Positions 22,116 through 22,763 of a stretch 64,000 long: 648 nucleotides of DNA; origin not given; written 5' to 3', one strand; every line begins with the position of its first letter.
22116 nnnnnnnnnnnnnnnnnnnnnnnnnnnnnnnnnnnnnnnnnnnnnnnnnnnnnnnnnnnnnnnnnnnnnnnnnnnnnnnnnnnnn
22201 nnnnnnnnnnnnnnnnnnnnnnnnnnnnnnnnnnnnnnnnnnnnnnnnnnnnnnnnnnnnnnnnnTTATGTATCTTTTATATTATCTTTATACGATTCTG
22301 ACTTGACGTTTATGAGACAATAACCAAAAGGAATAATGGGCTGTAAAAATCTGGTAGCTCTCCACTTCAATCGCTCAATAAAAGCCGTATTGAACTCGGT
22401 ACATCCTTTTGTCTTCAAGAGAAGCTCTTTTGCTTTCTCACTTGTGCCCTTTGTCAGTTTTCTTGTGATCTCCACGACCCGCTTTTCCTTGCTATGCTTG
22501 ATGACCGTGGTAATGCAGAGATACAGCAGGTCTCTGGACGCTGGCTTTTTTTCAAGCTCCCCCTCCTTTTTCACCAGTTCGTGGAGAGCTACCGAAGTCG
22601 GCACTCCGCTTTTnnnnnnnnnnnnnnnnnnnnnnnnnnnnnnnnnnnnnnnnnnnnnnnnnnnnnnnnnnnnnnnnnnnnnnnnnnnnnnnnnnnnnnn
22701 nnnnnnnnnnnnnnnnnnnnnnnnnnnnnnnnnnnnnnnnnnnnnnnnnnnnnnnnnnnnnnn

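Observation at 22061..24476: Repeat-rich, partly decayed 2-kb segment flanked by direct copies of an IS-end-like 57-bp sequence, next to tgt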

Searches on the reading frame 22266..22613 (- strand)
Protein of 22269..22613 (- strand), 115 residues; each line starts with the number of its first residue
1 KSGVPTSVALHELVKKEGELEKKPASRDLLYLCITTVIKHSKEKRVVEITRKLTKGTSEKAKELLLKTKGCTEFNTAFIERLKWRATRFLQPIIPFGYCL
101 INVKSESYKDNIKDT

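Call 9: search_protein_families(library=pfam, proteins=[window:22266-22604:-], max_evalue=1)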
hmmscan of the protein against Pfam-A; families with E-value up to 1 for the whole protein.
window:22266-22604:- (112 aa): 1 family
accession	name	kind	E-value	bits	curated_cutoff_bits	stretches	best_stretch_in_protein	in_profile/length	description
PF12432.14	INTS1_RP2B-bd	-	0.1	13.1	25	1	19-82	59-111/156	Integrator complex subunit 1, RP2B-binding domain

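Call 10: search_protein_families(library=ncbifam, proteins=[window:22266-22604:-], max_evalue=1)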
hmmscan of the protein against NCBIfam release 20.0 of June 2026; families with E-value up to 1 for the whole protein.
window:22266-22604:- (112 aa): 0 families
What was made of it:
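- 22365..22613 (-): Internal fragment (about 83 codons) of an IS1-like DDE transposase gene, truncated at both ends. Its 3' break lies 8 nt from repeat copy 1. The called 112-aa ORF (22266-22604) reads on through the repeat by chance. There are no Pfam or NCBIfam hits for the fragment itself (calls 9, 10).
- On IS1-like DDE transposase (the fragment at 22365-22613): The window fragment itself has no Pfam or NCBIfam hit (calls 9, 10).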

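Call 20: search_protein_families(library=phrogs, proteins=[window:22266-22604:-], max_evalue=1)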
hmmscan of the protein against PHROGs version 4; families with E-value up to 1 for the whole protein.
window:22266-22604:- (112 aa): 0 families

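Call 21: search_protein_families(library=padloc, proteins=[window:22266-22604:-], max_evalue=1)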
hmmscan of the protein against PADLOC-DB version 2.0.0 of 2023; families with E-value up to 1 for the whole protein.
window:22266-22604:- (112 aa): 0 families

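Call 39: search_dna_similar(query=window:22266-22604:-, collection=plasmids, mode=protein, max_evalue=10, max_rows=15)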
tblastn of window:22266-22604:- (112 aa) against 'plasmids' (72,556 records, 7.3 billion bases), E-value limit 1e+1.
Records with a match: 5; places in all: 5; records where one place covers at least 80% of the query: 0.
Best place of each record, by identity: <60% 5.
By first word of the organism name: Arcobacter 3; Bordetella 1; Deinococcus 1.
By predicted mobility (MOB-suite, as given by PLSDB): non-mobilizable 3; mobilizable 2.
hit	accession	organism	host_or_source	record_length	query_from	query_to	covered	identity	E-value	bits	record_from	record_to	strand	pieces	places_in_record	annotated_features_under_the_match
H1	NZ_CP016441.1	Bordetella pseudohinzii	mouse-C57Bl/6J,Bronchal aveolar lavage ...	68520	24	93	63%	31.5%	8e+0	33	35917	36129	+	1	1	acyltransferase family protein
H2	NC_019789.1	Deinococcus peraridilitoris DSM 19664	-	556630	29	78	45%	42.0%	4e+0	34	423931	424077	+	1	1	IS1 transposase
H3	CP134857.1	Arcobacter sp. AZ-2023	food,chicken meat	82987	28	81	48%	38.3%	6e+0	33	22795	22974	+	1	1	none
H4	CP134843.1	Arcobacter sp. AZ-2023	food,chicken meat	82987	28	81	48%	38.3%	6e+0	33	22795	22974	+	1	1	none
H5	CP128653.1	Arcobacter sp. DSM 115960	animal,chicken meat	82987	28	81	48%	38.3%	6e+0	33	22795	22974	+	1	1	none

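Call 42: get_annotated_region(hit=H2, flank=1500)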
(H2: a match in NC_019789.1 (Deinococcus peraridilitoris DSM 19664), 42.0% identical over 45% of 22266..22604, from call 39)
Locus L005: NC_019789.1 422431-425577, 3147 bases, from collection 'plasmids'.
description: Deinococcus peraridilitoris DSM 19664 plasmid pDEIPE01, complete sequence
organism: Deinococcus peraridilitoris DSM 19664 (NCBI taxid 937777)
taxonomy: Bacteria; Deinococcota; Deinococci; Deinococcales; Deinococcaceae; Deinococcus; Deinococcus peraridilitoris; Deinococcus peraridilitoris DSM 19664
host: -; source: -; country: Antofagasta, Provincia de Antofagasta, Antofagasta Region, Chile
typing (MOB-suite, as given by PLSDB): mobilizable; relaxase MOBP,MOBP
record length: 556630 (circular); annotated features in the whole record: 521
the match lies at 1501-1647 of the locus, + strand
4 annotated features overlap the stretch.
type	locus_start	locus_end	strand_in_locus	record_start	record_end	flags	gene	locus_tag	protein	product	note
CDS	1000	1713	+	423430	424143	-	-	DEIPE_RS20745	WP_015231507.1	IS1 transposase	-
CDS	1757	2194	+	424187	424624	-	-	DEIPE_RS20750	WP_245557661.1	GGDEF domain-containing protein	-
CDS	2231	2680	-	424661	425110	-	-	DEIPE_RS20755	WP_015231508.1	response regulator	-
CDS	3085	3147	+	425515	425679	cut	-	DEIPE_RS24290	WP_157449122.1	hypothetical protein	-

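Call 44: search_protein_families(library=pfam, proteins=[L005:1000-1713:+], max_evalue=0.01)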
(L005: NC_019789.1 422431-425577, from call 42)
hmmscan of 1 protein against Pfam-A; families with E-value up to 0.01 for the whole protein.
L005:1000-1713:+ (237 aa): 2 families
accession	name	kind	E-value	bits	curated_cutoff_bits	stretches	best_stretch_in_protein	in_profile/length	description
PF13542.12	HTH_Tnp_ISL3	-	6.1e-05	22.9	27.4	1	14-41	20-46/51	Helix-turn-helix domain of transposase family ISL3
PF03400.19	DDE_Tnp_IS1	-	0.00039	21.2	24.1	1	66-112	6-52/131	IS1 transposase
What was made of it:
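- On IS1-like DDE transposase (the fragment at 22365-22613): That protein reaches only 21.2 bits on DDE_Tnp_IS1 against a cut-off of 24.1 (call 44).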

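Call 50: find_homologous_proteins(query=window:22269-22613:-, max_evalue=10)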
Query seq(115 aa) (115 aa): 7 proteins with E <= 10 among 11 candidates.
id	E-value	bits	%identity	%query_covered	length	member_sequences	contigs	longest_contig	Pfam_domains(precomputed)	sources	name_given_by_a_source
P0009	7.1e-16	76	68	54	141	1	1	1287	-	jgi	jgi:hypothetical protein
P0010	1.2e-13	69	75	44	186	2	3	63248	-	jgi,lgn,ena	-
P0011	4.2e-13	67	80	40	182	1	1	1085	-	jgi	jgi:hypothetical protein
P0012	3.3e-12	64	88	35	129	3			-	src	-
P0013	1.3e-10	59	64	49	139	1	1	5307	-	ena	-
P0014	4.7e-10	57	87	34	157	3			-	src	-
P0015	2.1e-5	42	60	41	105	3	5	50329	-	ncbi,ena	-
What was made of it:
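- On IS1-like DDE transposase (the fragment at 22365-22613): The fragment is 60-88% identical to fragments P0009-P0015, which carry no family name (call 50).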

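Call 52: search_protein_families(library=ncbifam, proteins=[P0010, P0011, P0014, P0012], max_evalue=1)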
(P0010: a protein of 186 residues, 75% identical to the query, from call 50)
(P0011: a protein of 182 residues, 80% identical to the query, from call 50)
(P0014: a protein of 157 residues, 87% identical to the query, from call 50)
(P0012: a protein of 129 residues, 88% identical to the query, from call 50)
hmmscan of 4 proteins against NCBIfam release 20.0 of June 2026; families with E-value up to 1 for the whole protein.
P0010 (186 aa): 0 families

P0011 (182 aa): 0 families

P0014 (157 aa): 0 families

P0012 (129 aa): 0 families

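Call 53: search_protein_families(library=pfam, proteins=[P0010, P0011, P0014, P0012], max_evalue=1)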
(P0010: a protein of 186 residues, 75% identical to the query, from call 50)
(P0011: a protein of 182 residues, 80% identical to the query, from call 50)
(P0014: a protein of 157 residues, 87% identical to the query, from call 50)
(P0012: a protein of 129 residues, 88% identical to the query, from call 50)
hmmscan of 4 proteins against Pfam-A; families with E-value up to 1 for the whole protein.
P0010 (186 aa): 2 families
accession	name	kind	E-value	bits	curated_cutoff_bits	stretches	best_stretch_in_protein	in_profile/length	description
PF13610.12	DDE_Tnp_IS240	-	0.043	14.4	27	1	9-62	31-83/139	DDE domain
PF13683.12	rve_3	-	0.12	12.5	26.5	1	117-151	11-45/67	Integrase core domain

P0011 (182 aa): 4 families
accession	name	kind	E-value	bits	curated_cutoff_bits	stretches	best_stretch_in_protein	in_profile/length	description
PF02178.24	AT_hook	-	0.01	16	17.4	1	156-165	1-10/13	AT hook motif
PF14988.11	DUF4515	-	0.043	14.2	24.5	1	3-73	121-191/206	Domain of unknown function (DUF4515)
PF04376.19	ATE_N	-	0.07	13.8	27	1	85-125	6-46/72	Arginine-tRNA-protein transferase, N terminus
PF10231.14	COA8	-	0.27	11.7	27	1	7-66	12-69/122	Cytochrome c oxidase assembly factor 8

P0014 (157 aa): 3 families
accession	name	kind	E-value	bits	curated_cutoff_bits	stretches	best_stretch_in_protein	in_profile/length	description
PF02178.24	AT_hook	-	0.0037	17.4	17.4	1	131-140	1-10/13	AT hook motif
PF13683.12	rve_3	-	0.078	13.2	26.5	1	34-63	17-46/67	Integrase core domain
PF14134.11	DUF4301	-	0.21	10.8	27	1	5-43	453-492/507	Domain of unknown function (DUF4301)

P0012 (129 aa): 1 family
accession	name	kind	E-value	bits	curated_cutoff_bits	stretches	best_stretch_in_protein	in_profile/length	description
PF13683.12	rve_3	-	0.0093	16.1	26.5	1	60-92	17-49/67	Integrase core domain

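Call 55: find_encoding_contigs(protein=P0010, flank=6000, max_places=3)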
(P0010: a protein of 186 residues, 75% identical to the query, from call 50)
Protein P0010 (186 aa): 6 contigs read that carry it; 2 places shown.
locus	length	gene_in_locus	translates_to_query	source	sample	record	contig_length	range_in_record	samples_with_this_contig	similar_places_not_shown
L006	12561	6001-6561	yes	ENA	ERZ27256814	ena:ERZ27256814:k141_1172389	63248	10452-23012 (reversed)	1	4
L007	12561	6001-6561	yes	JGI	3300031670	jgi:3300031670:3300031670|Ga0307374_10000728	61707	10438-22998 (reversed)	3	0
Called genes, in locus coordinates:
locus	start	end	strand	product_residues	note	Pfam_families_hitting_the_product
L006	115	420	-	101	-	-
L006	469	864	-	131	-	PF19776:DUF6262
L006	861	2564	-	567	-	PF00589:Phage_integrase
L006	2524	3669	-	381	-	PF02899:Phage_int_SAM_1, PF13495:Phage_int_SAM_4 (faint), PF00589:Phage_integrase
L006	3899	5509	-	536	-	PF14690:Zn_ribbon_ISL3, PF01610:DDE_Tnp_ISL3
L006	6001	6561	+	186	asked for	-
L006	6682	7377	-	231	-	PF13353:Fer4_12 (weak), PF04055:Radical_SAM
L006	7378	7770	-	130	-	PF01242:PTPS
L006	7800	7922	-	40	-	-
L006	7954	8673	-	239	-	PF06508:QueC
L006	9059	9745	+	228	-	PF02592:Vut_1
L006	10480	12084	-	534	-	PF08014:MATCAP (faint)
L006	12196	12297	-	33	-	-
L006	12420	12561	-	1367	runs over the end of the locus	PF13560:HTH_31 (weak), PF07719:TPR_2 (faint), PF13424:TPR_12 (faint), PF13374:TPR_10 (faint), PF00515:TPR_1 (faint), PF08014:MATCAP (weak)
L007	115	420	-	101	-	-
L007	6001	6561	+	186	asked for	-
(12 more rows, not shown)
